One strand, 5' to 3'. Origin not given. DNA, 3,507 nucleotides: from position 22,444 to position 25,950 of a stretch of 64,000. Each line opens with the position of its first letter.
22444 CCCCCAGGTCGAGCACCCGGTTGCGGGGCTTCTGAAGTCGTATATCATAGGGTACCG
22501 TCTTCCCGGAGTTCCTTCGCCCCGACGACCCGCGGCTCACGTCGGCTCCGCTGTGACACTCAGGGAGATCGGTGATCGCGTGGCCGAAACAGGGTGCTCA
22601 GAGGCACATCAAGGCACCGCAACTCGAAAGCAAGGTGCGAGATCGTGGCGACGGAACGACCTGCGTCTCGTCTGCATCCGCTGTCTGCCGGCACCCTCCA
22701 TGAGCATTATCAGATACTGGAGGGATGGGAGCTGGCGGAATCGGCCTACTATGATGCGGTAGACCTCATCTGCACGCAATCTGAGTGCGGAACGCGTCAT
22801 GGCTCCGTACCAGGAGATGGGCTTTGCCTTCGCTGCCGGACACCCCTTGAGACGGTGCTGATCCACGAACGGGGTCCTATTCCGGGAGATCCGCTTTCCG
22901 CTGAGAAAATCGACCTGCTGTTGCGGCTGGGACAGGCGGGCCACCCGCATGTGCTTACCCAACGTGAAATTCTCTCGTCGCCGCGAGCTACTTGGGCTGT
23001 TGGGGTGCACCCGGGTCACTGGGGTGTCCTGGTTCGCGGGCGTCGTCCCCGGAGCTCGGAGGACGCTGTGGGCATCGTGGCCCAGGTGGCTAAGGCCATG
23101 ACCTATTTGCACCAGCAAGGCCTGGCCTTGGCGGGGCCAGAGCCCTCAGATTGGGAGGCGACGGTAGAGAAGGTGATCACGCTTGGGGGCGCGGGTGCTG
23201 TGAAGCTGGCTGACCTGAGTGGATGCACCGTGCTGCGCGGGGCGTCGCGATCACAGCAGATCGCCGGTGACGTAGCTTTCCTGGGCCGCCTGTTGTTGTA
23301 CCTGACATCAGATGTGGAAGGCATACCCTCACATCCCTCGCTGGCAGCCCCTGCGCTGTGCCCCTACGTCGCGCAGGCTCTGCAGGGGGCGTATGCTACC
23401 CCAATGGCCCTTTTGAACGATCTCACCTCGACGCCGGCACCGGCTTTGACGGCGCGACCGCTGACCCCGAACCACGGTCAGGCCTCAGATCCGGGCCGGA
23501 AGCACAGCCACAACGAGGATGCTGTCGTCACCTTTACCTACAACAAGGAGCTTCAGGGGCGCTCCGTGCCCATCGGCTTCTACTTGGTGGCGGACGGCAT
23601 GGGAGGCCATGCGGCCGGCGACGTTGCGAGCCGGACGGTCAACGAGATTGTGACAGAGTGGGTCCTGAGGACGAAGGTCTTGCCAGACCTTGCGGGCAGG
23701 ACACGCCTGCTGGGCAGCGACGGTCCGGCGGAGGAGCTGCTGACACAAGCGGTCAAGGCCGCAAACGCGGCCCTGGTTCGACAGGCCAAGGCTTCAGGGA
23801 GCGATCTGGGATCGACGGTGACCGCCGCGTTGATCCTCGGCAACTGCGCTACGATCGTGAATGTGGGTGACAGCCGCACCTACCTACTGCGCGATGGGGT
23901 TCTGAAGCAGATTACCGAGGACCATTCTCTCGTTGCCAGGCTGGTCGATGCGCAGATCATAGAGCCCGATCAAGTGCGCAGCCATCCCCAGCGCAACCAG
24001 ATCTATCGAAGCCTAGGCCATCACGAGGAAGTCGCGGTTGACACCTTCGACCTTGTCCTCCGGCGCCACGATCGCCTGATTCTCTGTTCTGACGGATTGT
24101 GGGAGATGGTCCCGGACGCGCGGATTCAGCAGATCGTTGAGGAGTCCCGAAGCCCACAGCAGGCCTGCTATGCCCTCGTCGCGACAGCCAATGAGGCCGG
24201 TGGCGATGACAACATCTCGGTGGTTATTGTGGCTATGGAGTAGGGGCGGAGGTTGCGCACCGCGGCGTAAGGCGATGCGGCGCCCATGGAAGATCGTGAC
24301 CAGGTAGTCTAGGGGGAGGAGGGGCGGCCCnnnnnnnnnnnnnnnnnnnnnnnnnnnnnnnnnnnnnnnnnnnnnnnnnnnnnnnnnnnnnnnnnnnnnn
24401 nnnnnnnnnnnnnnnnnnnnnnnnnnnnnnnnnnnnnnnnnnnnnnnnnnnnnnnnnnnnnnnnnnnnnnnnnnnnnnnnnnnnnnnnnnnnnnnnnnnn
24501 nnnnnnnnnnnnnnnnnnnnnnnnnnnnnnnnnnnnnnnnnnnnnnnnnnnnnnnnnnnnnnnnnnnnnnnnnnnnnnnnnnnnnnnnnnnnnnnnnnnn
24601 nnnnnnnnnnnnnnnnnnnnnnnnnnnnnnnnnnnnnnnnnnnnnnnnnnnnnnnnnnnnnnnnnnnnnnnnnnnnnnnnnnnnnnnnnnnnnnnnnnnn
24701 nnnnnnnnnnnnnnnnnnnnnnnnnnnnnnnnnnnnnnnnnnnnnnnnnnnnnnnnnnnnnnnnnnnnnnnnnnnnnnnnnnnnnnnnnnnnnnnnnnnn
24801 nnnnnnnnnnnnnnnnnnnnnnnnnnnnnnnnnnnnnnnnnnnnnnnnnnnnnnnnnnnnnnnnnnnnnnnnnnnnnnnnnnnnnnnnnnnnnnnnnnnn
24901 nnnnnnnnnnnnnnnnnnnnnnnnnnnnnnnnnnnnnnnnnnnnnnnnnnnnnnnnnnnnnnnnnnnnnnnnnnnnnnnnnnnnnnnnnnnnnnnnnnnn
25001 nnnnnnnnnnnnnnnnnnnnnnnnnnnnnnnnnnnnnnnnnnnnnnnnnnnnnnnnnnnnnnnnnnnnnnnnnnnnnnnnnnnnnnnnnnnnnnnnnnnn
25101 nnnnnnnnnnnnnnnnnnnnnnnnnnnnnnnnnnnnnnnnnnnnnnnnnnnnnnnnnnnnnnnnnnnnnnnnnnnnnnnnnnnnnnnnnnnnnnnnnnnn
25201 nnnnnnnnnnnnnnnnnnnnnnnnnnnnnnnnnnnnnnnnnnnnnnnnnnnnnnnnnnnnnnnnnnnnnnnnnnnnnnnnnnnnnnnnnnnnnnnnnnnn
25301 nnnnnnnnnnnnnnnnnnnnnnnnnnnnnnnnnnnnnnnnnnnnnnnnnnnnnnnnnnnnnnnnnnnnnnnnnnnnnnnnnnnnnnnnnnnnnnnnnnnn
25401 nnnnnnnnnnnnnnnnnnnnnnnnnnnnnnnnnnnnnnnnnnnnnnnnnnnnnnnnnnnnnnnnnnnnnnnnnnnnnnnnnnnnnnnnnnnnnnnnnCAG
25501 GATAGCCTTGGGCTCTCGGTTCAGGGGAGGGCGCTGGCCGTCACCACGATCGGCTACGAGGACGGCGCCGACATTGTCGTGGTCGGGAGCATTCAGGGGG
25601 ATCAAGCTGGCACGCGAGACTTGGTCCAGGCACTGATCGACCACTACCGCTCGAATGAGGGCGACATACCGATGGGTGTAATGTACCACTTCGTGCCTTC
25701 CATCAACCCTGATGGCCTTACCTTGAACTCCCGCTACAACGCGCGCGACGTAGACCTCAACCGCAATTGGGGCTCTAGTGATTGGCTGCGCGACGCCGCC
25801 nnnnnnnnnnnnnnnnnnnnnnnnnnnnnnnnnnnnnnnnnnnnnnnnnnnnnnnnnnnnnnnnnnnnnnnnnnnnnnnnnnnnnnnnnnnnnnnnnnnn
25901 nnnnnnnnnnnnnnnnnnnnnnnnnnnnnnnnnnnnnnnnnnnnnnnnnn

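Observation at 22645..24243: Zinc-ribbon pseudokinase fused to an intact PP2C phosphatase (first of two paralogs)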

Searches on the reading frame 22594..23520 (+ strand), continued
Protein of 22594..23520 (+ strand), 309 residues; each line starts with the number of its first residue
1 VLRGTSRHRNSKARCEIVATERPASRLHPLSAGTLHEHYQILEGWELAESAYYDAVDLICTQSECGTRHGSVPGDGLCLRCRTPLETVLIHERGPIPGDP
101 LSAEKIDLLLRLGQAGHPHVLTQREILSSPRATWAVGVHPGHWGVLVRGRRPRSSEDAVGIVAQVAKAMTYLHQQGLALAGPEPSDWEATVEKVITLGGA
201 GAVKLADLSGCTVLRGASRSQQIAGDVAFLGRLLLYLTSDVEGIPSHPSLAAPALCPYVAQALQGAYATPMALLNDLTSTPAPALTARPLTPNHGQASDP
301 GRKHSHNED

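Call 84: find_encoding_contigs(protein=P0022, flank=10000, max_places=1)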
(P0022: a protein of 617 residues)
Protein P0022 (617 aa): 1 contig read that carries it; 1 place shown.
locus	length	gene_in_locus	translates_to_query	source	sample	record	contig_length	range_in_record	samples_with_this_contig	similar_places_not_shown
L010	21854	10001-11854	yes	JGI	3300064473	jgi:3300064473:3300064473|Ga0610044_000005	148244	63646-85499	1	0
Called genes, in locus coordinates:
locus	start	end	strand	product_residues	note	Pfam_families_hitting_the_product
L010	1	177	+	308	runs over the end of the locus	-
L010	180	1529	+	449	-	-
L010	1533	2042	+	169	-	PF12867:DinB_2, PF11716:MDMPI_N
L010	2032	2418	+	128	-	-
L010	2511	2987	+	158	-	PF11716:MDMPI_N, PF12867:DinB_2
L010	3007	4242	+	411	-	PF03453:MoeA_N, PF00994:MoCF_biosynth, PF03454:MoeA_C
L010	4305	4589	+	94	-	PF10387:DUF2442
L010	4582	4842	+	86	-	PF13711:DUF4160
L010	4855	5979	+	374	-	PF05175:MTS, PF13649:Methyltransf_25 (weak), PF05175:MTS, PF06325:PrmA, PF13847:Methyltransf_31, PF08241:Methyltransf_11, PF08242:Methyltransf_12, PF13649:Methyltransf_25, +5 more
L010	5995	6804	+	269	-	PF02811:PHP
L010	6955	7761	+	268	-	PF21948:LplA-B_cat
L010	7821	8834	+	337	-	PF16881:LIAS_N, PF04055:Radical_SAM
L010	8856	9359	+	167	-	PF12773:DZR (weak), PF13240:Zn_Ribbon_1 (weak), PF00498:FHA, PF16697:Yop-YscD_cpl (weak)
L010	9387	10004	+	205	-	PF00498:FHA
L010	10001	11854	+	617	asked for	PF13240:Zn_Ribbon_1 (weak), PF00481:PP2C, PF13672:PP2C_2, PF07228:SpoIIE (weak)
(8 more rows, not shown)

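Call 85: find_encoding_contigs(protein=P0007, flank=10000, max_places=1)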
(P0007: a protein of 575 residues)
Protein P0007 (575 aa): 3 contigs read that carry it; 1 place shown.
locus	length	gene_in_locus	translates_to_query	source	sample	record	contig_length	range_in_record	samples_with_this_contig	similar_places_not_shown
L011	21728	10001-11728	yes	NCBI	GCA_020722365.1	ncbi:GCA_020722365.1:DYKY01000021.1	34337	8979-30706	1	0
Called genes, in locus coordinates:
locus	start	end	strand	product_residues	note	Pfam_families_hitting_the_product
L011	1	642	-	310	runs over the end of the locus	PF02653:BPD_transp_2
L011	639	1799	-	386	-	PF02653:BPD_transp_2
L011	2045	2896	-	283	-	PF00535:Glycos_transf_2, PF13641:Glyco_tranf_2_3, PF13632:Glyco_trans_2_3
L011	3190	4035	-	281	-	PF01370:Epimerase, PF02719:Polysacc_synt_2 (faint), PF04321:RmlD_sub_bind, PF16363:GDP_Man_Dehyd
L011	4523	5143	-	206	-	-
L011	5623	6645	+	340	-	PF13367:PrsW-protease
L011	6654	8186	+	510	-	PF13541:ChlI, PF05496:RuvB_N (faint), PF01078:Mg_chelatase, PF07728:AAA_5, PF00493:MCM (weak), PF13335:Mg_chelatase_C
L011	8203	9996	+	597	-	PF12773:DZR, PF13240:Zn_Ribbon_1, PF24463:DUF7577 (weak), PF13240:Zn_Ribbon_1 (weak), PF12773:DZR, PF13248:Zn_ribbon_3, PF00069:Pkinase, PF07714:PK_Tyr_Ser-Thr, +7 more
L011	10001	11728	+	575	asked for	PF00481:PP2C, PF13672:PP2C_2, PF07228:SpoIIE (weak), PF00481:PP2C (weak)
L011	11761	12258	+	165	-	-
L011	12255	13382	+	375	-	PF00069:Pkinase, PF07714:PK_Tyr_Ser-Thr, PF03109:ABC1 (weak), PF14531:Kinase-like (weak), PF12773:DZR, PF13240:Zn_Ribbon_1, PF13248:Zn_ribbon_3 (weak), PF24463:DUF7577, +1 more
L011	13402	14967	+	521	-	PF00069:Pkinase, PF07714:PK_Tyr_Ser-Thr, PF01636:APH (faint), PF03109:ABC1 (weak)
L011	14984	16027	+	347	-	PF12773:DZR, PF13240:Zn_Ribbon_1 (weak), PF13248:Zn_ribbon_3 (weak), PF24460:DUF7575 (faint), PF24463:DUF7577, PF13240:Zn_Ribbon_1 (weak), PF13248:Zn_ribbon_3 (weak), PF24463:DUF7577 (weak)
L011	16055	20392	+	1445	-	PF13401:AAA_22 (faint), PF01580:FtsK_SpoIIIE, PF12773:DZR, PF13240:Zn_Ribbon_1 (faint), PF10571:UPF0547 (weak), PF01580:FtsK_SpoIIIE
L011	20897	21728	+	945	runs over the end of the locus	-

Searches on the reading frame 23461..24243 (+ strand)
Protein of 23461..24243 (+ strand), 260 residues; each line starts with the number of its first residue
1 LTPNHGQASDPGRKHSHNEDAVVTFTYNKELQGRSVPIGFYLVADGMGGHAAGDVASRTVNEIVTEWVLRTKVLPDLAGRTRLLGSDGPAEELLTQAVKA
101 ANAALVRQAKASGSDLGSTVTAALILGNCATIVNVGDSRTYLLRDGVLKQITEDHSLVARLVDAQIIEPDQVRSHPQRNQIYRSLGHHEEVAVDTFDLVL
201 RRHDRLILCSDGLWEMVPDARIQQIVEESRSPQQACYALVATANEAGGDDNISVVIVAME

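Call 59: search_solved_structures(query=window:23461-24243:+, max_evalue=1e-10, show_alignments=2)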
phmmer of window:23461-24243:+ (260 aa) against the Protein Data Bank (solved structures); distinct sequences matched with E-value up to 1e-10: 17.
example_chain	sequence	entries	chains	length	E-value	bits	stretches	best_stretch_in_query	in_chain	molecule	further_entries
1txo_A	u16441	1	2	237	1e-33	120.2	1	41-259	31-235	Putative Bacterial Enzyme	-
2cm1_A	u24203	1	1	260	2.4e-33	119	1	41-257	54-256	SERINE THREONINE PROTEIN PHOSPHATASE PSTP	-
2j82_A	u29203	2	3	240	1.5e-30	109.9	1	40-258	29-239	PROTEIN SERINE-THREONINE PHOSPHATASE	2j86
5iti_A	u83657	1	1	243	1.6e-30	109.8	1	40-258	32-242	Protein serin-threonin phosphatase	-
2y09_A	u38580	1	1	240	2e-29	106.2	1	40-258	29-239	PROTEIN SERIN-THREONIN PHOSPHATASE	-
2xzv_A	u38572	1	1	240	2e-29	106.2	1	40-258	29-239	PROTEIN SERIN-THREONIN PHOSPHATASE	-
5d2u_A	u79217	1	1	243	4.3e-29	105.1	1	40-258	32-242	Protein serin-threonin phosphatase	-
2pk0_A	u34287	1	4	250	2.1e-27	99.5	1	9-259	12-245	Serine/threonine protein phosphatase Stp1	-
6jkv_A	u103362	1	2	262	2.8e-27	99.2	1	35-257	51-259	PppA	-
6ihl_A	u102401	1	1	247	1.2e-26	97.1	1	9-260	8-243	Phosphorylated protein phosphatase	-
6ihs_A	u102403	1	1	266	1.5e-26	96.8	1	9-260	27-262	Phosphorylated protein phosphatase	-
6ihr_A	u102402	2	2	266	1.5e-26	96.8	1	9-260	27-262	Phosphorylated protein phosphatase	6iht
5f1m_A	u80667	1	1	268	1.7e-26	96.6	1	9-260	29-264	Phosphorylated protein phosphatase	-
6ihw_A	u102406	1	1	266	3.9e-26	95.4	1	9-260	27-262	Phosphorylated protein phosphatase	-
6ihv_A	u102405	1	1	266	7.4e-26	94.5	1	9-260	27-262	Phosphorylated protein phosphatase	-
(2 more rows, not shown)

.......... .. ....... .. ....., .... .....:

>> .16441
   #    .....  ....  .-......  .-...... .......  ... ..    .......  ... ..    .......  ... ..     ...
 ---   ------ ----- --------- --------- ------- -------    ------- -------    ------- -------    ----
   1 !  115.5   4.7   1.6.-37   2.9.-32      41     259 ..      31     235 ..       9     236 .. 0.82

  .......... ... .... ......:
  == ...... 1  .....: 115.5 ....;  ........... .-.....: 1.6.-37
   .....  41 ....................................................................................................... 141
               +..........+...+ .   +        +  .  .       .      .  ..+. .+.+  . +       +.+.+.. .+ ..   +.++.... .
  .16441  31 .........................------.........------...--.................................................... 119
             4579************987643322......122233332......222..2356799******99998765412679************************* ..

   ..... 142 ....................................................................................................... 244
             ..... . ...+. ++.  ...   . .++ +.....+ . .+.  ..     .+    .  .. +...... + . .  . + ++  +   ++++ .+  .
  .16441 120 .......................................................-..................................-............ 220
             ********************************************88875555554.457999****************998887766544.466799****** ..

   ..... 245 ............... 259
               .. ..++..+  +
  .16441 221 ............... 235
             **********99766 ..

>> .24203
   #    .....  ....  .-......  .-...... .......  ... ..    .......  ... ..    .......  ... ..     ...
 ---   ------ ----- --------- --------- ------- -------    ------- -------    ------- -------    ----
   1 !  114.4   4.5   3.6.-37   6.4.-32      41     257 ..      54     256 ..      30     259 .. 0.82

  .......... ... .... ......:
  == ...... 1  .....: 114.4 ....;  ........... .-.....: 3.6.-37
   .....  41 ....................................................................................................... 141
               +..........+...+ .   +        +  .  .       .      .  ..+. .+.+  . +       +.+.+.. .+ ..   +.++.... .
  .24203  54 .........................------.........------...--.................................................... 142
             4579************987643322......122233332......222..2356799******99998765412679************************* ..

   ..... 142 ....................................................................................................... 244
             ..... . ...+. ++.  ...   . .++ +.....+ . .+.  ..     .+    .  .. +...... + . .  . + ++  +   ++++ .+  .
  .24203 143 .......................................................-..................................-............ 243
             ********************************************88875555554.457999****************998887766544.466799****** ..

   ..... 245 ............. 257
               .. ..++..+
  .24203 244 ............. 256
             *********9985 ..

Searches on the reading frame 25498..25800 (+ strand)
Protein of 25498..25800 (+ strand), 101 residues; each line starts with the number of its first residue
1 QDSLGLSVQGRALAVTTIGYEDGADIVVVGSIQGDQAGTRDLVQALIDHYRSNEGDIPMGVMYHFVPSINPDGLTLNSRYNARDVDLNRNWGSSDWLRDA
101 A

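Call 92: search_solved_structures(query=window:25498-25800:+, max_evalue=10, show_alignments=4)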
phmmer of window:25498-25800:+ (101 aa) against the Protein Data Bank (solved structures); distinct sequences matched with E-value up to 10: 10.
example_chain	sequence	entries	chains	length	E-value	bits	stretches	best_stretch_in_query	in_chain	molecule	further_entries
5hxd_A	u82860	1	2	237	6.5e-05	26.6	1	62-97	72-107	Protein MpaA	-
4b6z_A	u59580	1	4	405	0.001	22.8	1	60-96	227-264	FAMILY M14 UNASSIGNED PEPTIDASE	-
3l2n_A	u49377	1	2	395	0.0073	20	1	3-94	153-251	Peptidase M14, carboxypeptidase A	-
4axv_A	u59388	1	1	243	0.012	19.3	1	57-98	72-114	MPAA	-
1uwy_A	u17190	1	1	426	0.012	19.3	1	3-76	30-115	CARBOXYPEPTIDASE M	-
3k2k_A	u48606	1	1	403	0.021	18.5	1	62-96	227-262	putative carboxypeptidase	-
1h8l_A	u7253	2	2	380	0.1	16.3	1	24-84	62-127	CARBOXYPEPTIDASE GP180 RESIDUES 503-882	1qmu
4a37_A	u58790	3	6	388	0.49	14.1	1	63-92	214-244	METALLO-CARBOXYPEPTIDASE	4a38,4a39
2kcm_A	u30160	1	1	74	0.64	13.8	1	30-76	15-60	Cold shock domain family protein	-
1ukf_A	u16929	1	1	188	0.7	13.7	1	7-57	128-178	Avirulence protein AVRPPH3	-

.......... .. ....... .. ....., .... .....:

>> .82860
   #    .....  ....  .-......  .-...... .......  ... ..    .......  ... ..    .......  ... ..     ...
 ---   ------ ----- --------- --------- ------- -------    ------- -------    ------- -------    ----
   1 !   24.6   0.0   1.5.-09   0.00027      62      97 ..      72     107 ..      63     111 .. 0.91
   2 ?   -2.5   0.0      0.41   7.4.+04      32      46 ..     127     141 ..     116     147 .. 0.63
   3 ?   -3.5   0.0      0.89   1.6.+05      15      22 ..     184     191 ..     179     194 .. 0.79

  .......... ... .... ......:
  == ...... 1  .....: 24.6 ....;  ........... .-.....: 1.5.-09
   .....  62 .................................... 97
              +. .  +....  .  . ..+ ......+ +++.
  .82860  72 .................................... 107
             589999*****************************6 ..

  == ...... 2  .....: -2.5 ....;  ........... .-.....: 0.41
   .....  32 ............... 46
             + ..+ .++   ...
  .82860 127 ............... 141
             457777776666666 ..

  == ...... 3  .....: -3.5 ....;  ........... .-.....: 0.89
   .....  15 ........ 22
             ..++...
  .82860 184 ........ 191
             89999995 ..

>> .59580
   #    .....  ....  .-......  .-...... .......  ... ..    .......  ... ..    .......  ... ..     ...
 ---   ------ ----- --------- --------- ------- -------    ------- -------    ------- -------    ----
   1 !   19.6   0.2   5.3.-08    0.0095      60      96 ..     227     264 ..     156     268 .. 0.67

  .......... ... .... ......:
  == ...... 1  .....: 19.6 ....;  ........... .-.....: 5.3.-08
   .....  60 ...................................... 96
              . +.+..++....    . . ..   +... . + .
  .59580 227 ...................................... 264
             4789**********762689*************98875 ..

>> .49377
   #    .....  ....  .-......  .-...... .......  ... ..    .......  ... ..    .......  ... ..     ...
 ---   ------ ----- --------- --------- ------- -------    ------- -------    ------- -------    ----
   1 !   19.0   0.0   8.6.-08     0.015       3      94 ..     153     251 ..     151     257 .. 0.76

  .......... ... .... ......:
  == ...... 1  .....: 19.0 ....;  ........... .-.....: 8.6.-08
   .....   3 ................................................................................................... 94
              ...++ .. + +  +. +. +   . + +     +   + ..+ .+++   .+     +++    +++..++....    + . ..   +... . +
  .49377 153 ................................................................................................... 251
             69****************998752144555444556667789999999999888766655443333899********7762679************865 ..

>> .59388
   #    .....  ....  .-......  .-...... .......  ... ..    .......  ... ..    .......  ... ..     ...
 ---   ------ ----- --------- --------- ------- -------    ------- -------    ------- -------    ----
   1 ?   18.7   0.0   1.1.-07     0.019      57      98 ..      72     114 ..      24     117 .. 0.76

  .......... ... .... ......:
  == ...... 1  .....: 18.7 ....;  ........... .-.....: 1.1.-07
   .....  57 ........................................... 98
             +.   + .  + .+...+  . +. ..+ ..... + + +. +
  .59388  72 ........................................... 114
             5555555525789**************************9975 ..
